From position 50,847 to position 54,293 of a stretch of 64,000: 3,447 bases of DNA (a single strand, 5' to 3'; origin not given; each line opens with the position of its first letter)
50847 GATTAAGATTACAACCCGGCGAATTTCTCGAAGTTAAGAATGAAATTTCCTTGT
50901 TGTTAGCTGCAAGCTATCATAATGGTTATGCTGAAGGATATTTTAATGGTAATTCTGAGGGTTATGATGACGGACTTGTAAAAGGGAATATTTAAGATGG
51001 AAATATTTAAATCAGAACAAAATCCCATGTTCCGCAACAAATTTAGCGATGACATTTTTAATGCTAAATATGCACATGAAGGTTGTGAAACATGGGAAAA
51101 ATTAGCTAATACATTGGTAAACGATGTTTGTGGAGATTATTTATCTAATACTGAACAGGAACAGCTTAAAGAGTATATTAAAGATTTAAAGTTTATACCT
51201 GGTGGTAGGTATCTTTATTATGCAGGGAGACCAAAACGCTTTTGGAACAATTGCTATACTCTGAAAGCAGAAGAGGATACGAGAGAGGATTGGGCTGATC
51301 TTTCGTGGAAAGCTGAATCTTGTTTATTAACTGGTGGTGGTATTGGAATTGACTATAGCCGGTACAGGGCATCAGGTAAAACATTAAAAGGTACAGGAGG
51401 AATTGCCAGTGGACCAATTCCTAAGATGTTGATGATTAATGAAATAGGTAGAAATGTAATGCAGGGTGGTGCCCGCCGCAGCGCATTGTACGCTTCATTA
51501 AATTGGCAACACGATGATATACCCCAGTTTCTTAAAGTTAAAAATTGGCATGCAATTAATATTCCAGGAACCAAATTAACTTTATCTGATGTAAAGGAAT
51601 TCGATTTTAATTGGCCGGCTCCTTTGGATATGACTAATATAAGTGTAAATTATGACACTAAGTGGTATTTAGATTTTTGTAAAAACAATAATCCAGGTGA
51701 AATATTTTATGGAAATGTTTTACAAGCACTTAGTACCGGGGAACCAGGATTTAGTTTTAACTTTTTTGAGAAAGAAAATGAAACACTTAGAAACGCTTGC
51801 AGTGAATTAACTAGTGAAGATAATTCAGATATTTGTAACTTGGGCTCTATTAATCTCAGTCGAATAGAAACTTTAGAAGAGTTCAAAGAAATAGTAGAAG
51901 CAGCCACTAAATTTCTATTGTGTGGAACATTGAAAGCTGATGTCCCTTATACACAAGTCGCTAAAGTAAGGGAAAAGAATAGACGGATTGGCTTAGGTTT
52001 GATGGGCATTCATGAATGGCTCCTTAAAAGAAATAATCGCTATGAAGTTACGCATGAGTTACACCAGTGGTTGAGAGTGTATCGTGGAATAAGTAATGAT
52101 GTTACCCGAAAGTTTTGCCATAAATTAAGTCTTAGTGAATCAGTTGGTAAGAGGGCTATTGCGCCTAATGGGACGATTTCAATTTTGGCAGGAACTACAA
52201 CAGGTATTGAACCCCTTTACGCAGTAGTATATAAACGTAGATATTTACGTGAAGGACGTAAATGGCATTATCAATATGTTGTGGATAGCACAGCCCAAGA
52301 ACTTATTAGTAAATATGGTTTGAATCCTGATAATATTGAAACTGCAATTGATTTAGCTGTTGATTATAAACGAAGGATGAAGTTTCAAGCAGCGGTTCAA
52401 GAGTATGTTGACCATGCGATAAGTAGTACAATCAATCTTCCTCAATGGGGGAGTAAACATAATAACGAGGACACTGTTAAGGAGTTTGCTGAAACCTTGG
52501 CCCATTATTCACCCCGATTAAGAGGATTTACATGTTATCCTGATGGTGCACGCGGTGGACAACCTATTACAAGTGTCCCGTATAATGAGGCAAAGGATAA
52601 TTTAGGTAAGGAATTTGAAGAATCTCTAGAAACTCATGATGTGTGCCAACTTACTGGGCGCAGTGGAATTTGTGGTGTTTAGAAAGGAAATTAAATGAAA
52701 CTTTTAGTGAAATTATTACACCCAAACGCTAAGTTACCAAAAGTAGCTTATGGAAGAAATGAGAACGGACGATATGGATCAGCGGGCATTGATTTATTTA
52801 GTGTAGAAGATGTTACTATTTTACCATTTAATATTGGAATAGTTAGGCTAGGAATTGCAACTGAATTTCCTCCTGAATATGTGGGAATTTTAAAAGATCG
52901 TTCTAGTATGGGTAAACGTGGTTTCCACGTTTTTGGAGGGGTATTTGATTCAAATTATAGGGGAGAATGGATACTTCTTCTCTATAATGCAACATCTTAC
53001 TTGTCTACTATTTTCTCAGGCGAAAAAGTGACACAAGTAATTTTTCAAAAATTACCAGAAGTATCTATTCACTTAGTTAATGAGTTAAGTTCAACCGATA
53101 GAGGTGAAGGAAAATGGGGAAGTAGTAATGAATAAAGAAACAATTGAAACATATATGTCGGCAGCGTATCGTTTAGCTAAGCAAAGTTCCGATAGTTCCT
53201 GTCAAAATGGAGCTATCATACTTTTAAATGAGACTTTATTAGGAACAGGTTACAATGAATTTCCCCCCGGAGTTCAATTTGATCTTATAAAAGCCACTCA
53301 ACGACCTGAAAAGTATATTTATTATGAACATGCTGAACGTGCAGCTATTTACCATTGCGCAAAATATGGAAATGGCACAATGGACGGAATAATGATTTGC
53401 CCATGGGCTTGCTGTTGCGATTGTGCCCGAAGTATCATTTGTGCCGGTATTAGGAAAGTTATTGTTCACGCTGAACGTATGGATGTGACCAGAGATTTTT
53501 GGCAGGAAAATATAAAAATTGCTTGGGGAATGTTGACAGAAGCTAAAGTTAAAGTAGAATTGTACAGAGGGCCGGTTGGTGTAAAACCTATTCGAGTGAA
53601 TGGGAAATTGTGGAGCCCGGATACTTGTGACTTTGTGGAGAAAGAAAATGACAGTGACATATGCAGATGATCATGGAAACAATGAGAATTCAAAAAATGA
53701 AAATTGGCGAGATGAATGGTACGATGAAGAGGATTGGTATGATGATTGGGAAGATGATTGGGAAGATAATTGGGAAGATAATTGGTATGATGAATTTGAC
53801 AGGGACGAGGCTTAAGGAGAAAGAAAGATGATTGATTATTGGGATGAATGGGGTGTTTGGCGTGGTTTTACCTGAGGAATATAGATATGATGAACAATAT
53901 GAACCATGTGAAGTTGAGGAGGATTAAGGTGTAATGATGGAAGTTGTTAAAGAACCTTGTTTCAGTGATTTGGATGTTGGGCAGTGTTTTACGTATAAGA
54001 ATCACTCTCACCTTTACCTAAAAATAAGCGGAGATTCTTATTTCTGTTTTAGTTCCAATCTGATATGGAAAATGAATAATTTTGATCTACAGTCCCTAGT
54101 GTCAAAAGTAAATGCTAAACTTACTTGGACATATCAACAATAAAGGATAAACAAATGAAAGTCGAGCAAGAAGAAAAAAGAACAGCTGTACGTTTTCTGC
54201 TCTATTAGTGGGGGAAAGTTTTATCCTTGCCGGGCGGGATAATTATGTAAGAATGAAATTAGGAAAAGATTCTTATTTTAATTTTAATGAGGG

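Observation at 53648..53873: Hyper-acidic Trp/Asp/Glu-only protein (DNA-mimic candidate) and a 15-aa Trp-rich peptide after the nucleotide-metabolism operon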

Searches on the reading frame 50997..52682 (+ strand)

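Call 6: search_protein_families(library=pfam, proteins=[window:50997-52682:+], max_evalue=0.01)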
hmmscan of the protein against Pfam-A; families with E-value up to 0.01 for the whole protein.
window:50997-52682:+ (561 aa): 2 families
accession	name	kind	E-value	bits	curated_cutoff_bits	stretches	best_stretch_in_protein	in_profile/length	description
PF02867.20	Ribonuc_red_lgC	-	1.1e-48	166.6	23.9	3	86-185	3-101/523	Ribonucleotide reductase, barrel domain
PF21995.1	RNR-II_ins_dom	-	0.00033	21.3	27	1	117-151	70-104/107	B12-dependent ribonucleotide reductase, insertion domain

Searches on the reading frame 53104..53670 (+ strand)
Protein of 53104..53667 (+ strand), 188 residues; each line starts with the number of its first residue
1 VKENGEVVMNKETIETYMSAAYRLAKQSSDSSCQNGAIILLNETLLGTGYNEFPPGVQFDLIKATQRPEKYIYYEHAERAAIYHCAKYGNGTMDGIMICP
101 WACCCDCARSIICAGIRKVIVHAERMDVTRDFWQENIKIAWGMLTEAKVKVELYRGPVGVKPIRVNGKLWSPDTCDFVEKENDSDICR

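Call 5: search_protein_families(library=phrogs, proteins=[window:53128-53670:+], max_evalue=0.01)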
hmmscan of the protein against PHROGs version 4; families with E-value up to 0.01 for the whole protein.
window:53128-53670:+ (180 aa): 4 families
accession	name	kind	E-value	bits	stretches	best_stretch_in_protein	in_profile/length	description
phrog_174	-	DNA, RNA and nucleotide metabolism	8.4e-21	76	1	3-146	114-247/384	dCMP deaminase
phrog_9198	-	unknown function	7.5e-08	32.5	1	67-119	386-438/531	-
phrog_2369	-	DNA, RNA and nucleotide metabolism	0.00059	21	1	8-128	8-138/195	dCMP deaminase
phrog_20648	-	DNA, RNA and nucleotide metabolism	0.0031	17.7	1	4-114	5-118/311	dCMP deaminase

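Call 6: search_protein_families(library=pfam, proteins=[window:53128-53670:+], max_evalue=0.01)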
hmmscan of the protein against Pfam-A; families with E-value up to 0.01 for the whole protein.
window:53128-53670:+ (180 aa): 2 families
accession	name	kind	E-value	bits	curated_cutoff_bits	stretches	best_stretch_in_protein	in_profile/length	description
PF00383.29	dCMP_cyt_deam_1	-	2.8e-15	56.5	25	1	4-114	2-101/102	Cytidine and deoxycytidylate deaminase zinc-binding region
PF14437.12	MafB19-deam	-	3.2e-07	30.8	27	1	7-118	4-104/142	MafB19-like deaminase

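Call 8: find_related_loci(query=window:53128-53670:+, collection=viral_contigs, flank=6000)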
Query window:53128-53670:+ (180 aa) in viral_contigs; peptide patterns used: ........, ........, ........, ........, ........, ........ (x = any residue, [..] = any of these).
10 stretches matched a pattern, but none encodes a relative of the query by tblastn (E <= 1e-3).

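Call 18: find_homologous_proteins(query=window:53104-53667:+, max_evalue=1e-10)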
Query window:53104-53667:+ (188 aa): 3 proteins with E <= 1e-10 among 244 candidates.
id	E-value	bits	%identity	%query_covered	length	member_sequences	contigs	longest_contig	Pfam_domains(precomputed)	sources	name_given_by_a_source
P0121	3.3e-122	423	100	96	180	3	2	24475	PF00383.30,PF14437.13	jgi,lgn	jgi:dCMP deaminase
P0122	2.2e-91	323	76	94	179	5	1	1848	PF00383.30,PF14437.13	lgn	-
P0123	1.4e-26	111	42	85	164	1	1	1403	PF00383.30,PF14437.13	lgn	-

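Call 20: find_encoding_contigs(protein=P0122, flank=3000, max_places=5)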
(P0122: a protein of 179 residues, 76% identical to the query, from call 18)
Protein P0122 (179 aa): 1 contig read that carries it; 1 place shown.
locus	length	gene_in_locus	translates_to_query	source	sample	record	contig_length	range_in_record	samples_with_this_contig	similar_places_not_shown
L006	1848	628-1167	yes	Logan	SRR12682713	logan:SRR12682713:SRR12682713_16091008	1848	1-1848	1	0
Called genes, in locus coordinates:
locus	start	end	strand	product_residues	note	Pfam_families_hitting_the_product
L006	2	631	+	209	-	?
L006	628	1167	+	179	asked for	PF00383:dCMP_cyt_deam_1, PF14437:MafB19-deam (weak)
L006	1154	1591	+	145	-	-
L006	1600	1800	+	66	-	-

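Call 21: find_encoding_contigs(protein=P0121, flank=3000, max_places=6)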
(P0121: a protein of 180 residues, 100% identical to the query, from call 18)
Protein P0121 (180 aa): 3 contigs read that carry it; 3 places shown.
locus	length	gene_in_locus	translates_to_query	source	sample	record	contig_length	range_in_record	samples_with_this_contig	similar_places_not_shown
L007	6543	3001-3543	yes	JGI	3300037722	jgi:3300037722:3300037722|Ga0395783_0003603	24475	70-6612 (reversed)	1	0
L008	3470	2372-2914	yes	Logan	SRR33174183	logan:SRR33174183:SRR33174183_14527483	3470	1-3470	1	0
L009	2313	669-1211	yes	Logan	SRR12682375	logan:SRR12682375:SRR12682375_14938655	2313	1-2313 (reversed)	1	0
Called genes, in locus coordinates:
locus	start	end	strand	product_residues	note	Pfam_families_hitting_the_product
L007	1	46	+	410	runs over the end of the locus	-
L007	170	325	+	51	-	-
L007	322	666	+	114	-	-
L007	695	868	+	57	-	-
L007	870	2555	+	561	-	PF02867:Ribonuc_red_lgC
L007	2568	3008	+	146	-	PF00692:dUTPase, PF22769:DCD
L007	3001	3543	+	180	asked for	PF00383:dCMP_cyt_deam_1, PF14437:MafB19-deam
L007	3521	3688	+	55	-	-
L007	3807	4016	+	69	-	-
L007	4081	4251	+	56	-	-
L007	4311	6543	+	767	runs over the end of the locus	?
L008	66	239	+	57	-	-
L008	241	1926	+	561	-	PF02867:Ribonuc_red_lgC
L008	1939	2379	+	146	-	PF00692:dUTPase, PF22769:DCD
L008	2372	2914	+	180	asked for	PF00383:dCMP_cyt_deam_1, PF14437:MafB19-deam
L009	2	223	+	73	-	?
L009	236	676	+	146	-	PF00692:dUTPase, PF22769:DCD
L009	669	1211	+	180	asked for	PF00383:dCMP_cyt_deam_1, PF14437:MafB19-deam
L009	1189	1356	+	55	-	-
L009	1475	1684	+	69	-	-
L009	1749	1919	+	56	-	-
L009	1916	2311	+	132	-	?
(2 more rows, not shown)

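Call 50: search_protein_families(library=phrogs, proteins=[L006:1600-1797:+, L006:1367-1591:+], max_evalue=1)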
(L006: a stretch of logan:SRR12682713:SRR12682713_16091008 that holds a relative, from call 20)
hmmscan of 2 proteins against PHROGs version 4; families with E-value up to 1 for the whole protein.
L006:1600-1797:+ (66 aa): 0 families

L006:1367-1591:+ (74 aa): 1 family
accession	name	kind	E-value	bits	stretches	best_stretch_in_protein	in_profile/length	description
phrog_22735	-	unknown function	4.4e-08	34.4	1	1-58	2-50/72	-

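Call 51: search_protein_families(library=padloc, proteins=[L006:1600-1797:+], max_evalue=1)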
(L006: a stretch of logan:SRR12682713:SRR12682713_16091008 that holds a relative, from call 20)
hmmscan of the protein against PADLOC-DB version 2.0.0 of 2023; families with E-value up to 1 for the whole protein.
L006:1600-1797:+ (66 aa): 0 families

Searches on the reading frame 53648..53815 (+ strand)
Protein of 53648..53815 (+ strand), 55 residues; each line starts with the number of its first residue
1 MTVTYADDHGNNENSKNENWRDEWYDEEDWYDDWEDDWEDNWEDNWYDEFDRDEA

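Call 5: search_protein_families(library=phrogs, proteins=[window:53648-53815:+], max_evalue=0.01)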
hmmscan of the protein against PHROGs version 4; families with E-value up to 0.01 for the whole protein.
window:53648-53815:+ (55 aa): 0 families

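Call 6: search_protein_families(library=pfam, proteins=[window:53648-53815:+], max_evalue=0.01)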
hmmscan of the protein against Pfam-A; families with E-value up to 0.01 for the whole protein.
window:53648-53815:+ (55 aa): 0 families

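Call 7: find_homologous_proteins(query=window:53648-53812:+, max_evalue=0.01)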
Query window:53648-53812:+: no candidate shares three 5-residue words with the query. No homologue found.

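Call 11: search_dna_similar(query=window:53648-53812:+, collection=phages, mode=protein, max_rows=25, max_evalue=1)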
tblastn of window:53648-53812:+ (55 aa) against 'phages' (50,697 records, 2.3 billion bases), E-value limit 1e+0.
No match.

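Call 24: search_protein_representatives(protein=window:53648-53812:+)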
Query: 55 residues. Proteins with E-value up to 0.001 (for the whole library): 0; up to 1e-10: 0; up to 1e-30: 0. The best 0 are listed.

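Call 36: predict_structure(protein=window:53648-53812:+)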
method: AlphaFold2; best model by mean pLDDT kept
length: 55 residues; sequences in the alignment: 1
mean_pLDDT: 54.3   pTM: 0.27
mean pLDDT of the five models: 54.3, 52.4, 52.3, 51.5, 51.1
residues with pLDDT >= 90: 0; 70-90: 4; 50-70: 28; < 50: 23
segments of 3 or more residues with pLDDT < 50: 1-4, 6-21
pLDDT, mean of each block of 10 residues (from residue 1): 40 42 56 68 66 53
secondary structure, 60 per line:
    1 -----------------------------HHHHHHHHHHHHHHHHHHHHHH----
elements in order: H30-51

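Call 50: search_protein_families(library=phrogs, proteins=[window:53648-53812:+], max_evalue=1)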
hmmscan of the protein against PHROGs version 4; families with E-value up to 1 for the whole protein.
window:53648-53812:+ (55 aa): 0 families

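Call 51: search_protein_families(library=padloc, proteins=[window:53648-53812:+], max_evalue=1)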
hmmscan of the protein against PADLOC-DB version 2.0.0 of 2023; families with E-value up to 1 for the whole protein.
window:53648-53812:+ (55 aa): 0 families

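Call 52: search_solved_structures(query=window:53648-53812:+, max_evalue=10, show_alignments=3)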
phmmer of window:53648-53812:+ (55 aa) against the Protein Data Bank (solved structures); distinct sequences matched with E-value up to 10: 1.
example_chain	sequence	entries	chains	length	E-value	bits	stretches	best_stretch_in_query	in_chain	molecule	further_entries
3ww8_A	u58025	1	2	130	1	13.1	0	4-13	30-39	Pizza3 protein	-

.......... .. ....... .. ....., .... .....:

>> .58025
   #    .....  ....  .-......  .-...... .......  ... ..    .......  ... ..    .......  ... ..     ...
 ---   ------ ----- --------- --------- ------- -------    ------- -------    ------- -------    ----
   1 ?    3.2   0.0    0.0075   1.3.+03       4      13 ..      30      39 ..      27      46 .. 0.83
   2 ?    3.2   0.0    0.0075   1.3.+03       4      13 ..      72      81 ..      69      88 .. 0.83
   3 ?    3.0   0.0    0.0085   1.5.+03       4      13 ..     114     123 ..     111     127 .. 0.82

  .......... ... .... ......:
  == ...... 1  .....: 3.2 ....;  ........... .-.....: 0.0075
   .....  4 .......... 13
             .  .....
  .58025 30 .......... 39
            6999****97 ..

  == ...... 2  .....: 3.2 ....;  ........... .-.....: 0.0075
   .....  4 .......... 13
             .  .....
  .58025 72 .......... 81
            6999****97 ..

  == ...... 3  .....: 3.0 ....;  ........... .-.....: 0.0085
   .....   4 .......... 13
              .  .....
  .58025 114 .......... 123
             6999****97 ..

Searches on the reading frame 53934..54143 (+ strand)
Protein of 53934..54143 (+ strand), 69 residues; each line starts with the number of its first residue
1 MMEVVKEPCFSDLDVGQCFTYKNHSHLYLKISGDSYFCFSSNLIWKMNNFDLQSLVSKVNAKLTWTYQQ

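Call 5: search_protein_families(library=phrogs, proteins=[window:53934-54143:+], max_evalue=0.01)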
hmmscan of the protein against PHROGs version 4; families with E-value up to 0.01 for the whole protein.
window:53934-54143:+ (69 aa): 0 families

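Call 6: search_protein_families(library=pfam, proteins=[window:53934-54143:+], max_evalue=0.01)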
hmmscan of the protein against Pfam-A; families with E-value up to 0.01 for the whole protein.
window:53934-54143:+ (69 aa): 0 families

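Call 80: predict_structure(alignment_id=A3)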
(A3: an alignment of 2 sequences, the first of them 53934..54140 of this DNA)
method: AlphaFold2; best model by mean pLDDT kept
length: 69 residues; sequences in the alignment: 2
mean_pLDDT: 50.6   pTM: 0.40
mean pLDDT of the five models: 50.6, 48.6, 46.7, 45.7, 44.3
residues with pLDDT >= 90: 0; 70-90: 7; 50-70: 26; < 50: 36
segments of 3 or more residues with pLDDT < 50: 1-8, 42-69
pLDDT, mean of each block of 10 residues (from residue 1): 41 69 66 67 43 38 29
secondary structure, 60 per line:
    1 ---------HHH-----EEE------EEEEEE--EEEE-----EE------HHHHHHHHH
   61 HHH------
elements in order: E18-20 E27-32 E35-38 H52-63
